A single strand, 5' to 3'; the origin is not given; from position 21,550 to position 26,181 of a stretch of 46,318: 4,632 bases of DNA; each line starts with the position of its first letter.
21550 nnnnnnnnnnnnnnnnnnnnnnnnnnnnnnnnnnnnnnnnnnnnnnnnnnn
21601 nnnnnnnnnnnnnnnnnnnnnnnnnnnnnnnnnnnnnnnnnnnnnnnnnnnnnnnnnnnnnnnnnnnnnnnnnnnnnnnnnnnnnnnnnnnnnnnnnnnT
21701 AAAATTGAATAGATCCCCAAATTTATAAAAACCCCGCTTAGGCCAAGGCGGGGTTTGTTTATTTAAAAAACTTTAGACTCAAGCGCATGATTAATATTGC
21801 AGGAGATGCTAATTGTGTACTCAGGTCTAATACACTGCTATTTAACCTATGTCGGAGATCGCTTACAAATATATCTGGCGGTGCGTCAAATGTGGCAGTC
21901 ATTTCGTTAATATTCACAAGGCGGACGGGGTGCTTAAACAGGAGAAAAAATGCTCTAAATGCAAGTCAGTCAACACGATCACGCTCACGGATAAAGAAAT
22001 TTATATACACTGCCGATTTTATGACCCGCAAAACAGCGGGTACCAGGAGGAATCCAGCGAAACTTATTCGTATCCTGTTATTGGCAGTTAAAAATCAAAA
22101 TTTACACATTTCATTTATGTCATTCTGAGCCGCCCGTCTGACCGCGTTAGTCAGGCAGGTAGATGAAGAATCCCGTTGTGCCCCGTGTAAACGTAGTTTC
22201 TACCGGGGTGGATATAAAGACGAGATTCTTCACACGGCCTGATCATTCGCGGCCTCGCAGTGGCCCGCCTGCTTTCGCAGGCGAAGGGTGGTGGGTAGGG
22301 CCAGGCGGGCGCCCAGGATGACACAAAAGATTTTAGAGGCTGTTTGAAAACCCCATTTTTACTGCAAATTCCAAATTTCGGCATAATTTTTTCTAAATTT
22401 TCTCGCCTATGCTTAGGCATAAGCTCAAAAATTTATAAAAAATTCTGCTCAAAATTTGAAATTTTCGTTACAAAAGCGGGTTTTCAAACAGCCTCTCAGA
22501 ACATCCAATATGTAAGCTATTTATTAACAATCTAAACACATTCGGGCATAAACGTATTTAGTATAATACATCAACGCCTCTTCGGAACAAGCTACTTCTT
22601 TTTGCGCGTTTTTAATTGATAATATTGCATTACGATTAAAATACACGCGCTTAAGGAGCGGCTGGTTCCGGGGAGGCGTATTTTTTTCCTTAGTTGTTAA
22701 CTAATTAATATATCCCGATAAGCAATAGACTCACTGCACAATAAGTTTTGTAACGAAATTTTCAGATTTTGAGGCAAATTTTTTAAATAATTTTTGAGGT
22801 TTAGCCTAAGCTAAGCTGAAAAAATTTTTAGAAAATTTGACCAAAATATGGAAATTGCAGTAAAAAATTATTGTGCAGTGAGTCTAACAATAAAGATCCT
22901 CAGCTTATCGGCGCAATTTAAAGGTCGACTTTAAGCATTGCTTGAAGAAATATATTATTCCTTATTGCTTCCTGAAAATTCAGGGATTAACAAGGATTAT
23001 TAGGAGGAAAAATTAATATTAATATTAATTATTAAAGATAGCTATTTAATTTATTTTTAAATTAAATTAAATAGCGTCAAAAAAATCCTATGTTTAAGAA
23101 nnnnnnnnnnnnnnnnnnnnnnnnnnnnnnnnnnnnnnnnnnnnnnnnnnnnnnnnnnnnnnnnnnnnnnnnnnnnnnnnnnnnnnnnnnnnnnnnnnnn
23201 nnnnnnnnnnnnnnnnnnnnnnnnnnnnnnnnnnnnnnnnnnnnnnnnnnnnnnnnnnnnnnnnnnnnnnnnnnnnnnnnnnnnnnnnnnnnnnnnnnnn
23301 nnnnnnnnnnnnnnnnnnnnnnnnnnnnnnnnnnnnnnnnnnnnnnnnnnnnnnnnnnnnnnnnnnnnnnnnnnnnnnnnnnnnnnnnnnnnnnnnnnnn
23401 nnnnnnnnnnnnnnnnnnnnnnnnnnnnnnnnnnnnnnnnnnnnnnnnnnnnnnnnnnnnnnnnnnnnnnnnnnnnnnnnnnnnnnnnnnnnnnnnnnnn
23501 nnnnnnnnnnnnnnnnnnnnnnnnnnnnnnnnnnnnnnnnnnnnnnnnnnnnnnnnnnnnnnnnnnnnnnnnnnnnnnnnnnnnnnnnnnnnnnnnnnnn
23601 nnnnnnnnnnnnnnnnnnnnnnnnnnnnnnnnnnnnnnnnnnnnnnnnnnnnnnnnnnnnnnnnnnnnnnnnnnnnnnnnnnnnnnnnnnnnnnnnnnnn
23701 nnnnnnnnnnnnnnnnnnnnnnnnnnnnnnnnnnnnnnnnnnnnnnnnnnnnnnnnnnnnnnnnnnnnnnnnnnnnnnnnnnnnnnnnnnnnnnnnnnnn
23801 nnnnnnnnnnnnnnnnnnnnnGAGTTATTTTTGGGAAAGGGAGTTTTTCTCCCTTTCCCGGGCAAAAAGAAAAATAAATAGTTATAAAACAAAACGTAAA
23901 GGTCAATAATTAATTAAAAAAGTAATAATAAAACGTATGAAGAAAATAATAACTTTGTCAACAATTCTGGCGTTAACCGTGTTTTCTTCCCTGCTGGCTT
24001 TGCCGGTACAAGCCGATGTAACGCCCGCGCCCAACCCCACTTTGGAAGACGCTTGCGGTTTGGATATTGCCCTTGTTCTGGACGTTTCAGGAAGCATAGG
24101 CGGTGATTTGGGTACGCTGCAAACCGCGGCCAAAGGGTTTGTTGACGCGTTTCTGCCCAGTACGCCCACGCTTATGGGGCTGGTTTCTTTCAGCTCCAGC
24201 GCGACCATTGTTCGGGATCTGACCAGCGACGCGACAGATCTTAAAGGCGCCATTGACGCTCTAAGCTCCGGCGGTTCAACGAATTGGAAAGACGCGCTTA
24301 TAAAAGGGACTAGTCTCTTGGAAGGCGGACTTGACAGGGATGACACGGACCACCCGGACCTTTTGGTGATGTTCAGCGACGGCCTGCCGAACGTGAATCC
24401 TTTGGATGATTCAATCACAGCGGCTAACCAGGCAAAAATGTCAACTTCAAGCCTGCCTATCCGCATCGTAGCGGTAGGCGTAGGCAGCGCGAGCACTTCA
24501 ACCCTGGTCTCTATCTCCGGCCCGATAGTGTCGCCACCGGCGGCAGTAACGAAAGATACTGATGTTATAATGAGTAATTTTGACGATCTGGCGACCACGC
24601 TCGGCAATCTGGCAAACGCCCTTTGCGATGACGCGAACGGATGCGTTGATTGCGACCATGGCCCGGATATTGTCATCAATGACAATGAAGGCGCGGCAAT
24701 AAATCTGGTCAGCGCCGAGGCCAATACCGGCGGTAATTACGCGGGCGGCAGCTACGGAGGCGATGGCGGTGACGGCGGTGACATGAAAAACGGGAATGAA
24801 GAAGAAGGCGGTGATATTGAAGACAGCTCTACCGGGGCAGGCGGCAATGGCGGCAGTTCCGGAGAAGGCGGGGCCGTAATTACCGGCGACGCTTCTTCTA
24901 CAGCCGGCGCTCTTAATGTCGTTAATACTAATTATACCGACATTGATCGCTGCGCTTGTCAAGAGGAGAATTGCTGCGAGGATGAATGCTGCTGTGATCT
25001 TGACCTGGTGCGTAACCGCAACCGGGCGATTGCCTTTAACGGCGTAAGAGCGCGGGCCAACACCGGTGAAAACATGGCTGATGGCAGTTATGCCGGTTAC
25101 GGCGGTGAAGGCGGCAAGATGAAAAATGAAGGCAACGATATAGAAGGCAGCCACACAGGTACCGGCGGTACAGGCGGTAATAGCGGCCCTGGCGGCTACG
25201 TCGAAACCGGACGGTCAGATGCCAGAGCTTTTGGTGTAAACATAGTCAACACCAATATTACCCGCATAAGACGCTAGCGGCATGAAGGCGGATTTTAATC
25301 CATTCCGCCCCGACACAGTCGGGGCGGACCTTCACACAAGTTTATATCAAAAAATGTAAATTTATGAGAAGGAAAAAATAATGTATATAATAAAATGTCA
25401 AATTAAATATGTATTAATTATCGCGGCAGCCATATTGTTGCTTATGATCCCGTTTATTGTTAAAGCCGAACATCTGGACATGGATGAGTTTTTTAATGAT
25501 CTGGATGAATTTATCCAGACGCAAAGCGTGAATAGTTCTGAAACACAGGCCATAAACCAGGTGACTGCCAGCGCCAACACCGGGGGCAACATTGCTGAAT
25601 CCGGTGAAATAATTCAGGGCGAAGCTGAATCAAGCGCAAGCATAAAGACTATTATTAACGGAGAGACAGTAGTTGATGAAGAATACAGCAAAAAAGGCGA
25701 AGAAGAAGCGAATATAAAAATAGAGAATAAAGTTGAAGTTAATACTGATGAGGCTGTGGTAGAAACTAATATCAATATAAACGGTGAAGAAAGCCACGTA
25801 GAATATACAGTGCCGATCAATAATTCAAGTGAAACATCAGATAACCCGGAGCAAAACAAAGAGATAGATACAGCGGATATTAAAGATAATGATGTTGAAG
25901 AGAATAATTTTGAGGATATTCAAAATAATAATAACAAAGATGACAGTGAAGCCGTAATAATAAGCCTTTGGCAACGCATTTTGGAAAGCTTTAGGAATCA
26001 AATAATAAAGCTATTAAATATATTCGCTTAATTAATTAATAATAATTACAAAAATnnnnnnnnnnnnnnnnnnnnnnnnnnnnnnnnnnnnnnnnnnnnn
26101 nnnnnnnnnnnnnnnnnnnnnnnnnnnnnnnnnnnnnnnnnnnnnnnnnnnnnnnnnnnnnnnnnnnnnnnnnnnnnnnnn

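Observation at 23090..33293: Cluster of secreted proteins built from an uncharacterised ANTGxN...TGD module, with a vWA fusion and an adjacent sortase: candidate novel surface fibre or adhesin system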

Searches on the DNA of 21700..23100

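Call 67: search_rna_families(source=window, start=21700, end=23100, threshold=evalue, max_evalue=1)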
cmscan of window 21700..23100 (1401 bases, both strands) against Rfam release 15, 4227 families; matches with E-value up to 1: 15.
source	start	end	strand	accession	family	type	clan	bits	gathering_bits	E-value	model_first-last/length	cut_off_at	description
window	22348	22482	-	RF04213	MIR7807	Gene; miRNA;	-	39.3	90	4.1e-06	1-134/134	no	MIR7807 microRNA precursor family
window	22724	22886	-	RF04127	MIR8007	Gene; miRNA;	-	34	195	0.00029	1-226/226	no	MIR8007 microRNA precursor family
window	22335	22496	-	RF04205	MIR2606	Gene; miRNA;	-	31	139.7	0.029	1-165/165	no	MIR2606 microRNA precursor family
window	22331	22500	+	RF04213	MIR7807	Gene; miRNA;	-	30.3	90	0.001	1-134/134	no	MIR7807 microRNA precursor family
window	22371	22459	-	RF03616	MIR1888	Gene; miRNA;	-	27.9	72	0.0065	1-101/101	no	MIR1888 microRNA precursor family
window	22361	22468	+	RF04172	MIR8675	Gene; miRNA;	-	26.5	90.8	0.018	1-95/95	no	MIR8675 microRNA precursor family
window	22575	22678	+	RF04062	MIR949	Gene; miRNA;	-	26.3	100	0.025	1-106/106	no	MIR949 microRNA precursor family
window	22366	22464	-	RF04134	MIR7504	Gene; miRNA;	-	26.3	83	0.053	1-124/124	no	MIR7504 microRNA precursor family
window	22333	22499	+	RF04174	MIR4208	Gene; miRNA;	-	25.1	140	0.39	1-191/191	no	MIR4208 microRNA precursor family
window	22574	22681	+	RF03631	MIR3440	Gene; miRNA;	-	24.3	105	0.018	1-127/127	no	MIR3440 microRNA precursor family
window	22367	22467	-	RF04211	MIR5185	Gene; miRNA;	-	24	101.7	0.067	1-111/111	no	MIR5185 microRNA precursor family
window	21723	21832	-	RF00506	Thr_leader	Cis-reg; leader;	-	23.2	55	0.12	1-118/118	no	Threonine operon leader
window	22582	22671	+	RF03664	MIR6288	Gene; miRNA;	-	22.8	74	0.13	1-92/92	no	MIR6288 microRNA precursor family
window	21726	21832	-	RF02450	ncr1175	Gene; sRNA;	-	20.9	60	0.58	1-110/110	no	Bacillus sRNA ncr1175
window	21723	21896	-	RF00022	GcvB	Gene;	-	19.7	42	0.11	1-204/204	no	GcvB RNA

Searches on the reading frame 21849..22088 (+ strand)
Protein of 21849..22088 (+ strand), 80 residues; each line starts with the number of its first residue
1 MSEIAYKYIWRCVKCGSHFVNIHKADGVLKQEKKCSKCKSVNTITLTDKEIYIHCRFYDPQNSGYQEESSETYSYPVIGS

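Call 36: search_protein_families(library=pfam, proteins=[window:21849-22088:+], max_evalue=0.01)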
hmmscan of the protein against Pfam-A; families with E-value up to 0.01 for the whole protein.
window:21849-22088:+ (80 aa): 2 families
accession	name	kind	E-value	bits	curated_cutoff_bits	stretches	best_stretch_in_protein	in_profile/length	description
PF09723.15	Zn_ribbon_8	-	0.0014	19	34.4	1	8-41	4-35/41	Zinc ribbon domain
PF17283.8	Zn_ribbon_SprT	-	0.0088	16.5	28.1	0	6-19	1-14/38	SprT-like zinc ribbon domain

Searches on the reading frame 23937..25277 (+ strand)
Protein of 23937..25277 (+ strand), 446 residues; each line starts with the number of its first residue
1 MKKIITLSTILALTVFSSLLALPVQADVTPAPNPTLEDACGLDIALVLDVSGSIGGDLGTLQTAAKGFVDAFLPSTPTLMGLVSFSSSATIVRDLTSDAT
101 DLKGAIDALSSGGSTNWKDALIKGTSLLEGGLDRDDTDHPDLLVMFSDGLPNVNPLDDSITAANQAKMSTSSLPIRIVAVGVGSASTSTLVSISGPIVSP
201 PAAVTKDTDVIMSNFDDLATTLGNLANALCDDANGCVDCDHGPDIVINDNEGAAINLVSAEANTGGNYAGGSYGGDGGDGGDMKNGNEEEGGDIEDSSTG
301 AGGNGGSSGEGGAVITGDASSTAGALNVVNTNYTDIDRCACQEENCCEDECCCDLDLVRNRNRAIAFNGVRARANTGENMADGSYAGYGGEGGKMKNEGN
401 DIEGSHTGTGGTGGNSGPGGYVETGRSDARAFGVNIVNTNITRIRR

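Call 3: search_protein_families(library=pfam, proteins=[window:23937-25277:+], max_evalue=0.1)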
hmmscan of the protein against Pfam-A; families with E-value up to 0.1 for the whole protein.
window:23937-25277:+ (446 aa): 3 families
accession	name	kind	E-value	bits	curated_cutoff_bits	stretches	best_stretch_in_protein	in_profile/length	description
PF00092.34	VWA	-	1.1e-14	55.4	23.8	1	43-195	1-152/174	von Willebrand factor type A domain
PF13519.12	VWA_2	-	6.2e-11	43.3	27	1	45-149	2-106/107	von Willebrand factor type A domain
PF07002.22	Copine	-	0.027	14.4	27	1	140-192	109-155/218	Copine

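Call 4: search_protein_families(library=ncbifam, proteins=[window:23937-25277:+], max_evalue=0.1)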
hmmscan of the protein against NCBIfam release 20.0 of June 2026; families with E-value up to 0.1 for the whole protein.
window:23937-25277:+ (446 aa): 6 families
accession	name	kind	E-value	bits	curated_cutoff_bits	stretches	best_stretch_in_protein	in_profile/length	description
NF010238.0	PRK13685.1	subfamily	3.6e-06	26.3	432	1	44-182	99-246/335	hypothetical protein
TIGR03436.1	acidobact_VWFA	subfamily_domain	4.9e-06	26.2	81.25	1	35-120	64-160/324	VWA domain-containing protein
TIGR02442.1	Cob-chelat-sub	hypoth_equivalog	7.9e-05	21.3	779.45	1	43-168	474-601/641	putative cobaltochelatase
NF047508.1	VWA_BatA_Lepto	exception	0.00013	21.1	380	1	38-186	85-232/315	VWA domain-containing protein BatA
NF011783.0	PRK15247.1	equivalog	0.0032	16.2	363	1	172-275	298-394/441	fimbrial usher protein StbD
TIGR00868.1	hCaCC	subfamily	0.072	10.8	900.85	1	44-97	307-361/863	calcium-activated chloride channel protein 1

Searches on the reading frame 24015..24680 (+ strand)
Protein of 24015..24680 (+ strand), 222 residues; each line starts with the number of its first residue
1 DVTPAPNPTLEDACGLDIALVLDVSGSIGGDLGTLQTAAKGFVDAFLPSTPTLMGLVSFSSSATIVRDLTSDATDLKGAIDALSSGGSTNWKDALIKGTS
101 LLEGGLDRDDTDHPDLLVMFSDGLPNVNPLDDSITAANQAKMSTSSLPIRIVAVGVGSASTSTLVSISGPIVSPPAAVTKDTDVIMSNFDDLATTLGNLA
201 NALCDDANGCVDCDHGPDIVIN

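Call 72: search_solved_structures(query=window:24015-24680:+, max_evalue=0.01)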
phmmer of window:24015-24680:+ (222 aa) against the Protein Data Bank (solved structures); distinct sequences matched with E-value up to 0.01: 1.
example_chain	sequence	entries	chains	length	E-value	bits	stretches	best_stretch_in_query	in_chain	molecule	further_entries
9no5_A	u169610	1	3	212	0.00056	23.4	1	17-163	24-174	Putative secreted protein, hemolysin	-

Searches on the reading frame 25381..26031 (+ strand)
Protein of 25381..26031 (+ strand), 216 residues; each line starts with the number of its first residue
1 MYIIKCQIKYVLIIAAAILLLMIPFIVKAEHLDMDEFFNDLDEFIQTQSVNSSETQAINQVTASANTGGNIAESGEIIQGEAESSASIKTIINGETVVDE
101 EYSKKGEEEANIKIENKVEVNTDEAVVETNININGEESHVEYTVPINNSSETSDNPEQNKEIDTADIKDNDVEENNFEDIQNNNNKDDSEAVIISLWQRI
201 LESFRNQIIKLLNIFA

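Call 3: search_protein_families(library=pfam, proteins=[window:25381-26031:+], max_evalue=0.1)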
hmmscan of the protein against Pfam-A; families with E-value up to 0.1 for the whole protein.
window:25381-26031:+ (216 aa): 1 family
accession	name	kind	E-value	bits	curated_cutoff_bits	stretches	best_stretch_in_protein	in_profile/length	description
PF09073.15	BUD22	-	0.073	12.8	37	1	26-190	66-227/435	BUD22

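Call 4: search_protein_families(library=ncbifam, proteins=[window:25381-26031:+], max_evalue=0.1)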
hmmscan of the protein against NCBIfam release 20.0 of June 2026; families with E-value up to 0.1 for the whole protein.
window:25381-26031:+ (216 aa): 0 families
